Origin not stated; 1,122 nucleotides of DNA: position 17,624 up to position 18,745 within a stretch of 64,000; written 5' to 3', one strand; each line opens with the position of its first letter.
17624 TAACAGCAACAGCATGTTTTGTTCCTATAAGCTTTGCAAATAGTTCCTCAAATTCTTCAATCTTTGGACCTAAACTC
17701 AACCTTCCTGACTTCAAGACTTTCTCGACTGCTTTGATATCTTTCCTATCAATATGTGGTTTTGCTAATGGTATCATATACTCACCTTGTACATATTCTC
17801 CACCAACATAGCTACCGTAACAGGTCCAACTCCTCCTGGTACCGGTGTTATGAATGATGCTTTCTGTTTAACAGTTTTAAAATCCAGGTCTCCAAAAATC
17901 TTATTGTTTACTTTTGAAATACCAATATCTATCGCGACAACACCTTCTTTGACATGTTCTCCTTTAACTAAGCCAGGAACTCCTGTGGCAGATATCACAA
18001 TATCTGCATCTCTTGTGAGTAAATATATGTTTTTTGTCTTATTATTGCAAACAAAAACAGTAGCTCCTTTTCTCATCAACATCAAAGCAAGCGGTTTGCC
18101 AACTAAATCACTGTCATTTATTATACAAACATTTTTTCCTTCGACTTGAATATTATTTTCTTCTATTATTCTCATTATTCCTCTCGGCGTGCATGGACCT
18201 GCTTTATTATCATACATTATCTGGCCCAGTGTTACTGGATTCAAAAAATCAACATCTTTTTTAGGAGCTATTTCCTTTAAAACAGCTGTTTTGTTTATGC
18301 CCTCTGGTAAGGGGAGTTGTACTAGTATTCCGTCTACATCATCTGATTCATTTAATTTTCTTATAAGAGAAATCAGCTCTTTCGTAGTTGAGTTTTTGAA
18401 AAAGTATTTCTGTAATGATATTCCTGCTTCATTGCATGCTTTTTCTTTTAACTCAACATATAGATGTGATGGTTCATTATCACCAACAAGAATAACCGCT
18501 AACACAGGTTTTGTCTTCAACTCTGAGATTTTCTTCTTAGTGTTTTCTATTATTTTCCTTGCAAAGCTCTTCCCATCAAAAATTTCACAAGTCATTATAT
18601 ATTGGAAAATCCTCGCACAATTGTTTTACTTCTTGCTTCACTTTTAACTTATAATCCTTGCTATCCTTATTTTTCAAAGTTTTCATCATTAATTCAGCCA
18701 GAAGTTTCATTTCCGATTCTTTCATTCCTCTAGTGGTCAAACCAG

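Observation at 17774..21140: Folate one-carbon module (GlyA-FolD-5-formyl-THF cyclo-ligase) embedded inside the nonulosonic-acid operon next to a formyltransferase-fold enzyme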

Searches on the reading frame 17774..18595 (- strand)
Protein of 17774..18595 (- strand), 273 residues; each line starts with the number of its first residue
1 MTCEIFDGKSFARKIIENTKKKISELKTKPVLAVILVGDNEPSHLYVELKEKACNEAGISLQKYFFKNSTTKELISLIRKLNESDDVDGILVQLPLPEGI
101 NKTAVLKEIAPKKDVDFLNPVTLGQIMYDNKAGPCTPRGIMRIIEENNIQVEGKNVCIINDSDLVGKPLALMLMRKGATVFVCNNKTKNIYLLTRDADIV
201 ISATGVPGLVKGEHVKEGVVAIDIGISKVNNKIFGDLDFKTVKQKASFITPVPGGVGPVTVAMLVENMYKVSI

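Call 4: search_protein_families(library=pfam, proteins=[window:17774-18595:-], max_evalue=0.01)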
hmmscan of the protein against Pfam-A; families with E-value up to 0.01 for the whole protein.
window:17774-18595:- (273 aa): 2 families
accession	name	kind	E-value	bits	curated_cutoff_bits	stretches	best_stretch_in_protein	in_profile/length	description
PF02882.25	THF_DHG_CYH_C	-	2.1e-56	190.1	27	1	120-270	2-154/160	Tetrahydrofolate dehydrogenase/cyclohydrolase, NAD(P)-binding domain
PF00763.28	THF_DHG_CYH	-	3.4e-35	121.2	32.8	1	7-116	2-115/115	Tetrahydrofolate dehydrogenase/cyclohydrolase, catalytic domain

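Call 5: search_protein_families(library=ncbifam, proteins=[window:17774-18595:-], max_evalue=0.01)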
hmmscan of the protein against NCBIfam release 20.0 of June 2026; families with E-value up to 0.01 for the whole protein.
window:17774-18595:- (273 aa): 31 families (the best 25 are shown)
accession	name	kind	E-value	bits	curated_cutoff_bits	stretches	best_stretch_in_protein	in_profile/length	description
NF010773.0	PRK14176.1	equivalog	2.2e-87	293.1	437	1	4-268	9-279/287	bifunctional 5,10-methylene-tetrahydrofolate dehydrogenase/ 5,10-methylene-tetrahydrofolate cyclohydrolase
NF010787.0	PRK14191.1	equivalog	3.2e-87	292.3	423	1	4-270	2-275/285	bifunctional methylenetetrahydrofolate dehydrogenase/methenyltetrahydrofolate cyclohydrolase FolD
NF008058.0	PRK10792.1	equivalog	6.9e-85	284.5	355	1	1-268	1-275/285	bifunctional methylenetetrahydrofolate dehydrogenase/methenyltetrahydrofolate cyclohydrolase FolD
NF010763.0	PRK14166.1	equivalog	6.7e-83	278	501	1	5-270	3-275/282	bifunctional 5,10-methylene-tetrahydrofolate dehydrogenase/ 5,10-methylene-tetrahydrofolate cyclohydrolase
NF010783.0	PRK14186.1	equivalog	1.3e-82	277.3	333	1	4-268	3-278/297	bifunctional methylenetetrahydrofolate dehydrogenase/methenyltetrahydrofolate cyclohydrolase FolD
NF010786.0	PRK14189.1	subfamily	2.3e-81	273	421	1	1-268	1-274/285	bifunctional methylenetetrahydrofolate dehydrogenase/methenyltetrahydrofolate cyclohydrolase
NF010775.0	PRK14178.1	equivalog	3.8e-80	269.1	465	1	5-271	2-270/279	bifunctional methylenetetrahydrofolate dehydrogenase/methenyltetrahydrofolate cyclohydrolase FolD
NF010780.0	PRK14183.1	equivalog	6.6e-80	268.4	480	1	4-270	2-275/283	bifunctional 5,10-methylene-tetrahydrofolate dehydrogenase/ 5,10-methylene-tetrahydrofolate cyclohydrolase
NF010781.0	PRK14184.1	equivalog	3.4e-79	265.9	438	1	5-268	3-276/286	bifunctional 5,10-methylene-tetrahydrofolate dehydrogenase/ 5,10-methylene-tetrahydrofolate cyclohydrolase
NF010785.0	PRK14188.1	subfamily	1.8e-76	256.9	396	1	2-268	2-282/297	bifunctional methylenetetrahydrofolate dehydrogenase/methenyltetrahydrofolate cyclohydrolase FolD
NF010776.0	PRK14179.1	equivalog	2.3e-75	253.3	445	1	4-271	3-277/284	bifunctional methylenetetrahydrofolate dehydrogenase/methenyltetrahydrofolate cyclohydrolase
NF010789.1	PRK14193.1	equivalog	2.4e-73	246.8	401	1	4-269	3-275/281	bifunctional methylenetetrahydrofolate dehydrogenase/methenyltetrahydrofolate cyclohydrolase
NF010764.0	PRK14167.1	subfamily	2.6e-73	246.8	477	1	3-270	2-284/297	bifunctional 5,10-methylene-tetrahydrofolate dehydrogenase/ 5,10-methylene-tetrahydrofolate cyclohydrolase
NF010766.0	PRK14169.1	equivalog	4.9e-73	246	450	1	4-268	3-273/283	bifunctional methylenetetrahydrofolate dehydrogenase/methenyltetrahydrofolate cyclohydrolase FolD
NF010769.0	PRK14172.1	equivalog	5.8e-73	245.5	392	1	4-270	3-275/278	bifunctional 5,10-methylene-tetrahydrofolate dehydrogenase/ 5,10-methylene-tetrahydrofolate cyclohydrolase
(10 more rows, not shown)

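Call 29: find_homologous_proteins(query=window:17774-18595:-, max_evalue=1e-10)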
Query window:17774-18595:- (273 aa): 7998 proteins with E <= 1e-10 among 8000 candidates; the best 120 are listed.
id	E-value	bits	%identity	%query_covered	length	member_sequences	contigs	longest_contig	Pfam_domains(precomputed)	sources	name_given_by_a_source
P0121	6.3e-173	591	100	100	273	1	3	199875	PF02882.26,PF00763.29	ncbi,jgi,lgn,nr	ncbi:bifunctional 5,10-methylenetetrahydrofolate dehydrogenase/5,10-methenyltetrahydrofolate cyclohy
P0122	1.9e-116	406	68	99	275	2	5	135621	PF02882.26,PF00763.29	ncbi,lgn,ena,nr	ncbi:MAG: bifunctional 5,10-methylenetetrahydrofolate dehydrogenase/5,10-methenyltetrahydrofolate cy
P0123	5.4e-98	345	59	97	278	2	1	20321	PF02882.26,PF00763.29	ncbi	-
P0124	2.9e-93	330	56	98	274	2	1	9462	PF02882.26,PF00763.29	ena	-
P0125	6.9e-88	312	54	97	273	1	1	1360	PF02882.26,PF00763.29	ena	-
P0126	2.8e-83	297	55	98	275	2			PF02882.26,PF00763.29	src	-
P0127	8.3e-81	289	52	96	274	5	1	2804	PF02882.26,PF00763.29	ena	-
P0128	2.1e-79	284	48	100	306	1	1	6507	PF02882.26,PF00763.29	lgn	-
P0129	3.8e-79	284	53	96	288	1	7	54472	PF02882.26,PF00763.29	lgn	-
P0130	5.9e-79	283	53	98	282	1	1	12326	PF02882.26,PF00763.29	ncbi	-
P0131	2.1e-78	281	54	96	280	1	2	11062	PF02882.26,PF00763.29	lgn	-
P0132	1.4e-77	278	52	98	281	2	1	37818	PF02882.26,PF00763.29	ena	-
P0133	5.6e-77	276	48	98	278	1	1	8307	PF02882.26,PF00763.29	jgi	-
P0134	6.9e-77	276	49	97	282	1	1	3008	PF02882.26,PF00763.29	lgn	-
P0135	1.1e-76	275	52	97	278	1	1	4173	PF02882.26,PF00763.29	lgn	-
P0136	1.3e-76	275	51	97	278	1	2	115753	PF02882.26,PF00763.29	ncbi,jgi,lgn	ncbi:MAG: bifunctional 5,10-methylenetetrahydrofolate dehydrogenase/5,10-methenyltetrahydrofolate cy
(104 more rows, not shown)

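Call 30: find_encoding_contigs(protein=P0123, flank=10000, max_places=2)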
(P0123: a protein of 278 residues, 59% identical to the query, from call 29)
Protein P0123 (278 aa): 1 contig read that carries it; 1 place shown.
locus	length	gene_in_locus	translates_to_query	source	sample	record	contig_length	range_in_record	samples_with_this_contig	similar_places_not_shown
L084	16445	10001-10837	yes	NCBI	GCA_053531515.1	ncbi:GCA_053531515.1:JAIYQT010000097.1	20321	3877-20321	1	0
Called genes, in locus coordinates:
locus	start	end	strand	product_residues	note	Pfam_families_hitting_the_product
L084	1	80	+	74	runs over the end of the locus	PF26688:RHH_12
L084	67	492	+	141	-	PF10130:PIN_2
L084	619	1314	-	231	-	PF00154:RecA_N, PF03796:DnaB_C (faint), PF06745:ATPase, PF08423:Rad51, PF13481:AAA_25, PF13479:AAA_24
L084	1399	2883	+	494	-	PF13231:PMT_2 (weak)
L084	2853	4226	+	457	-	-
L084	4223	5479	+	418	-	PF13506:Glyco_transf_21, PF03142:Chitin_synth_2 (faint), PF00535:Glycos_transf_2, PF10111:Glyco_tranf_2_2, PF13641:Glyco_tranf_2_3, PF13632:Glyco_trans_2_3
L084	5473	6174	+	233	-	-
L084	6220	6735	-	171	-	PF05168:HEPN (weak)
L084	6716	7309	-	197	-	PF22014:DUF6932 (weak), PF18765:Polbeta (weak)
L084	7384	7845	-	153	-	PF26602:HVO_2718_N, PF13560:HTH_31 (weak)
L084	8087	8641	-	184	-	-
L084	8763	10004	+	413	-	PF00464:SHMT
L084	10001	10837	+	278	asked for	PF00763:THF_DHG_CYH, PF02882:THF_DHG_CYH_C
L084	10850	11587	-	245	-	PF00551:Formyl_trans_N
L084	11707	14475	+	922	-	PF02516:STT3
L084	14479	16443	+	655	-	?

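Call 31: find_encoding_contigs(protein=P0124, flank=10000, max_places=2)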
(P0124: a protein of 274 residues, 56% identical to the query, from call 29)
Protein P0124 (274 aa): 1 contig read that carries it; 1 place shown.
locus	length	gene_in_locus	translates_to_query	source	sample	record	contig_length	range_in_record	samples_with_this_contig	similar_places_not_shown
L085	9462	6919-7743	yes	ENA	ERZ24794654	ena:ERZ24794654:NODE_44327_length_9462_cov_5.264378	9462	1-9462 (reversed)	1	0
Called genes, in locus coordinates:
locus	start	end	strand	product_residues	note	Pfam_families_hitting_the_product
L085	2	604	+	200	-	?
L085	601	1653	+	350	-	PF03102:NeuB, PF08666:SAF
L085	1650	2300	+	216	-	PF02585:PIG-L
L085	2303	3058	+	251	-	PF00551:Formyl_trans_N, PF02911:Formyl_trans_C (weak)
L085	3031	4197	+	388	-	PF02350:Epimerase_2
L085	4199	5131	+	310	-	PF00551:Formyl_trans_N, PF02911:Formyl_trans_C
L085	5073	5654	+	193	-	PF01812:5-FTHF_cyc-lig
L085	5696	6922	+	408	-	PF00464:SHMT, PF00155:Aminotran_1_2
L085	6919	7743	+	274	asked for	PF00763:THF_DHG_CYH, PF02882:THF_DHG_CYH_C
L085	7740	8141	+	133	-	PF14602:Hexapep_2 (faint), PF00132:Hexapep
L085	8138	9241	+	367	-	PF00155:Aminotran_1_2, PF01041:DegT_DnrJ_EryC1, PF00266:Aminotran_5 (weak), PF01053:Cys_Met_Meta_PP, PF01212:Beta_elim_lyase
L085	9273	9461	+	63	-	?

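Call 32: find_encoding_contigs(protein=P0129, flank=10000, max_places=2)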
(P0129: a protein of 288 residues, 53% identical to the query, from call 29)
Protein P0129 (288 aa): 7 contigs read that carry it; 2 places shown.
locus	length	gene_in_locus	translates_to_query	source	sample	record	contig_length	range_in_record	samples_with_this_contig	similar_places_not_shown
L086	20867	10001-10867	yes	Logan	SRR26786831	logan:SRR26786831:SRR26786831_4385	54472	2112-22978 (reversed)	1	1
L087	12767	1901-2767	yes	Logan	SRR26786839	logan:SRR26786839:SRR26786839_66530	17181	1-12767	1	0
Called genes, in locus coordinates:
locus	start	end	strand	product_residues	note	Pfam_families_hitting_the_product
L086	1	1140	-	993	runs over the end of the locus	PF01467:CTP_transf_like, PF01326:PPDK_N, PF00391:PEP-utilizers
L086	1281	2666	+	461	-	PF01073:3Beta_HSD, PF01370:Epimerase, PF02719:Polysacc_synt_2, PF04321:RmlD_sub_bind, PF05368:NmrA, PF13460:NAD_binding_10, PF16363:GDP_Man_Dehyd, PF07993:NAD_binding_4 (weak), +1 more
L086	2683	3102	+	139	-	PF00132:Hexapep (faint)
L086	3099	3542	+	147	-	PF00908:dTDP_sugar_isom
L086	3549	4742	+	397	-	PF01041:DegT_DnrJ_EryC1, PF00155:Aminotran_1_2, PF01053:Cys_Met_Meta_PP, PF01212:Beta_elim_lyase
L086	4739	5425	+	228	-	PF02348:CTP_transf_3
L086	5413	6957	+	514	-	PF03102:NeuB, PF08666:SAF, PF00583:Acetyltransf_1, PF13302:Acetyltransf_3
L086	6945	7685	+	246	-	PF01261:AP_endonuc_2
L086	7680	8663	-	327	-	-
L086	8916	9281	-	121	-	PF01797:Y1_Tnp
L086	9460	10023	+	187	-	PF01812:5-FTHF_cyc-lig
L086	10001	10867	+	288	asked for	PF00763:THF_DHG_CYH, PF02882:THF_DHG_CYH_C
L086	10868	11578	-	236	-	-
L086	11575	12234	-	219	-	-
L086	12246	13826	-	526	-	PF02350:Epimerase_2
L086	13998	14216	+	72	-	-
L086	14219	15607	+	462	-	PF01663:Phosphodiest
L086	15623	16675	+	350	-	-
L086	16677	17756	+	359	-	-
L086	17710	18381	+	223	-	-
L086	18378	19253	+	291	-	PF02811:PHP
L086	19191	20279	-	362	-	PF01522:Polysacc_deac_1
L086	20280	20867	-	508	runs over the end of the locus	PF01663:Phosphodiest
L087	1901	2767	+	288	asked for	PF00763:THF_DHG_CYH, PF02882:THF_DHG_CYH_C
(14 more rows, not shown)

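Call 33: find_encoding_contigs(protein=P0136, flank=10000, max_places=2)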
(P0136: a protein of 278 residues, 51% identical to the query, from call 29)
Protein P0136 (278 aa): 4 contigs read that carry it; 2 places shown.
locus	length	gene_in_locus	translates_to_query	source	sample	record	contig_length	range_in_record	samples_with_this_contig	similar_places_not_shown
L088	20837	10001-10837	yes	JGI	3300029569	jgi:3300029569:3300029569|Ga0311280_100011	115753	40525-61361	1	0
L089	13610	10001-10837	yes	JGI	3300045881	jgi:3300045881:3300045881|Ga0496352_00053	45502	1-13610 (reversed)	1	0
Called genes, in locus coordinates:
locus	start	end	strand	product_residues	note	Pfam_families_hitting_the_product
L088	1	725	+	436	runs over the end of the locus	PF13623:SurA_N_2, PF13624:SurA_N_3, PF13145:Rotamase_2 (faint)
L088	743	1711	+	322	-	PF01959:DHQS, PF26558:DHQS_2nd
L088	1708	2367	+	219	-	PF00834:Ribul_P_3_epim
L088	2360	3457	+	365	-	PF00155:Aminotran_1_2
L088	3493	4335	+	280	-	PF17284:Spermine_synt_N, PF01564:Spermine_synth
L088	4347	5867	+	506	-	PF00534:Glycos_transf_1 (faint)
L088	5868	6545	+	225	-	PF00730:HhH-GPD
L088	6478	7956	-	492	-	-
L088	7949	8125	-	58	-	PF11755:DUF3311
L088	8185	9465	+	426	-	PF00815:Histidinol_dh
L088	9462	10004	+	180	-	-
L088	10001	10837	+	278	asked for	PF00763:THF_DHG_CYH, PF02882:THF_DHG_CYH_C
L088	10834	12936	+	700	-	PF22745:Nlig-Ia, PF01653:DNA_ligase_aden, PF03120:OB_DNA_ligase, PF03119:DNA_ligase_ZBD, PF14520:HHH_5 (weak), PF12826:HHH_2, PF00533:BRCT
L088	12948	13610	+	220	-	-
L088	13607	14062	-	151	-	PF02635:DsrE (weak)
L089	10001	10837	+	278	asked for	PF00763:THF_DHG_CYH, PF02882:THF_DHG_CYH_C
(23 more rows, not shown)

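Call 37: find_related_loci(query=A2, collection=metagenome_contigs, flank=8000)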
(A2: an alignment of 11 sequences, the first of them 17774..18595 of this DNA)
Query A2 (273 aa) in metagenome_contigs; peptide patterns used: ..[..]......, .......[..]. (x = any residue, [..] = any of these).
600 stretches matched a pattern (row limit reached: there are more); 597 encode a relative of the query (tblastn E <= 1e-3); the best 80 are kept; 80 distinct loci.
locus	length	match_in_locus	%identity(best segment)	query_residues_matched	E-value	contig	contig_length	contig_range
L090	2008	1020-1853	47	1-272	2e-79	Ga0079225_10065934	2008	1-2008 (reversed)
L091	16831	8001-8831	47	3-272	3e-76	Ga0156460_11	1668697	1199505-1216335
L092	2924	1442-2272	45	2-267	5e-77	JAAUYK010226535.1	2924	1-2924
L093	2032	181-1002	46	1-270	1e-77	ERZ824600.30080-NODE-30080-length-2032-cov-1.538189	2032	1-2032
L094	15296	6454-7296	45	1-272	3e-73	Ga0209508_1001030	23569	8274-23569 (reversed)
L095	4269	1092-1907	49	1-267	3e-73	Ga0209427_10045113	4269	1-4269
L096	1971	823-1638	44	5-273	2e-74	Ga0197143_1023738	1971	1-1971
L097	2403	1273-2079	46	5-267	3e-73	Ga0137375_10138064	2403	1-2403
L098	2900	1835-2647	44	5-272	6e-72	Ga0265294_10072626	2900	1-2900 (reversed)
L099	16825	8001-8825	45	1-272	3e-71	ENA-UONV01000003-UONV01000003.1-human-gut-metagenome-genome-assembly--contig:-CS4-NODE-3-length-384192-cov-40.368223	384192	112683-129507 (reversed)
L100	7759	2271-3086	44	3-267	6e-71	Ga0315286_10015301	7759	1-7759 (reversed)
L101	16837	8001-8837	41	1-272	2e-70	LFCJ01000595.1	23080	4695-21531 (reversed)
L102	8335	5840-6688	45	1-267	3e-70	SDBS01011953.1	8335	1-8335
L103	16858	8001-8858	44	1-272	4e-70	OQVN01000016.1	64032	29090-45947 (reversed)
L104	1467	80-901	45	1-267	8e-74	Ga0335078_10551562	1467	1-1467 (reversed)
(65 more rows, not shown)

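Call 39: find_encoding_contigs(protein=P0130, flank=10000, max_places=1)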
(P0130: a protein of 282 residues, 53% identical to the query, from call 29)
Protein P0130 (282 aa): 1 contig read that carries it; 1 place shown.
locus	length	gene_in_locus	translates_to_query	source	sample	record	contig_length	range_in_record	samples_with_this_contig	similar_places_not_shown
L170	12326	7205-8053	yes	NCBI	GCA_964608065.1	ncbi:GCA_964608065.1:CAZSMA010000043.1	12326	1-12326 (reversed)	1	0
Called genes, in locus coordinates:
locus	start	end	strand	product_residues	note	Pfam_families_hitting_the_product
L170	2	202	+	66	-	?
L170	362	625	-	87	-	PF01402:RHH_1 (weak)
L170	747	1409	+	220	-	PF01168:Ala_racemase_N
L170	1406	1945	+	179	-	PF01812:5-FTHF_cyc-lig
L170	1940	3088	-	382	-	-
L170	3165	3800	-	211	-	PF02592:Vut_1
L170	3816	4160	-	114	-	-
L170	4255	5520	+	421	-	PF00464:SHMT, PF00155:Aminotran_1_2 (faint)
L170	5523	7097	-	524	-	PF01293:PEPCK_ATP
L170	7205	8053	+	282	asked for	PF00763:THF_DHG_CYH, PF02882:THF_DHG_CYH_C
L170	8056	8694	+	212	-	PF00551:Formyl_trans_N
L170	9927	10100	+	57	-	-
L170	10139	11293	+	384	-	PF08245:Mur_ligase_M, PF02875:Mur_ligase_C, PF27239:FOL3_C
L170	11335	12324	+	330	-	?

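Call 40: find_encoding_contigs(protein=P0131, flank=10000, max_places=1)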
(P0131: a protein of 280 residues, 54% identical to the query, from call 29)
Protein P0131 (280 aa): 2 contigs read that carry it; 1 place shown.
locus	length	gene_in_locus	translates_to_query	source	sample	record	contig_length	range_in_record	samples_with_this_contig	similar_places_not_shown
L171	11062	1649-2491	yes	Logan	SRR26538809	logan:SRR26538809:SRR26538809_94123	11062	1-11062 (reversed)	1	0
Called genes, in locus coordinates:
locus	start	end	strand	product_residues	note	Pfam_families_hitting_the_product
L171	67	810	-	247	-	-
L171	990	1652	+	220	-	PF01168:Ala_racemase_N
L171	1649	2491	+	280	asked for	PF00763:THF_DHG_CYH, PF02882:THF_DHG_CYH_C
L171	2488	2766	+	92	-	-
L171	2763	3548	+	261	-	PF00551:Formyl_trans_N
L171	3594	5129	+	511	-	PF02142:MGS, PF01808:AICARFT_IMPCHas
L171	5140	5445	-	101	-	-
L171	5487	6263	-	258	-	PF01996:F420_ligase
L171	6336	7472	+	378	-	PF07690:MFS_1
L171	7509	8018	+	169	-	-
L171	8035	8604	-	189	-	PF01812:5-FTHF_cyc-lig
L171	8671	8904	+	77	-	-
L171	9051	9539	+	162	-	PF02700:PurS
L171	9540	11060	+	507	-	?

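Call 41: find_encoding_contigs(protein=P0132, flank=10000, max_places=1)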
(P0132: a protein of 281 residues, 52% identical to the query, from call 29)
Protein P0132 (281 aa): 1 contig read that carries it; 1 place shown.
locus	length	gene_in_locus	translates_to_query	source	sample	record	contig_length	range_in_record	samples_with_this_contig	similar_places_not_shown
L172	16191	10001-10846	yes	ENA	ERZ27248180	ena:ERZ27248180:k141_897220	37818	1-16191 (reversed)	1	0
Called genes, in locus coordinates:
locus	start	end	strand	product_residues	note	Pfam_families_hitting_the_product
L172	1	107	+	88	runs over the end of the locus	PF05239:PRC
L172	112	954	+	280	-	PF02749:QRPTase_N, PF01729:QRPTase_C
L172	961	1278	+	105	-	PF03091:CutA1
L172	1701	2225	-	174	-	PF01145:Band_7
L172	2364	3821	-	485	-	PF00493:MCM (faint), PF05496:RuvB_N (faint), PF00158:Sigma54_activat (faint), PF01078:Mg_chelatase, PF20720:nSTAND3 (weak), PF00004:AAA (faint), PF07728:AAA_5 (faint), PF13401:AAA_22 (faint)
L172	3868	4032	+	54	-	-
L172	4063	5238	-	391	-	PF01751:Toprim, PF13662:Toprim_4, PF13155:Toprim_2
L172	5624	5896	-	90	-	-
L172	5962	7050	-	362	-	PF06849:DUF1246, PF06973:DUF1297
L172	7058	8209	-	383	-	PF06849:DUF1246, PF06973:DUF1297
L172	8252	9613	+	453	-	-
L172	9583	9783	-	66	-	-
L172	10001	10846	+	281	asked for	PF00763:THF_DHG_CYH, PF02882:THF_DHG_CYH_C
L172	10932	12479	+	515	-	PF02142:MGS, PF01808:AICARFT_IMPCHas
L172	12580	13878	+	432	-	PF08245:Mur_ligase_M, PF02875:Mur_ligase_C, PF27239:FOL3_C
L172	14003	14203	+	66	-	-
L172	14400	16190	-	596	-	?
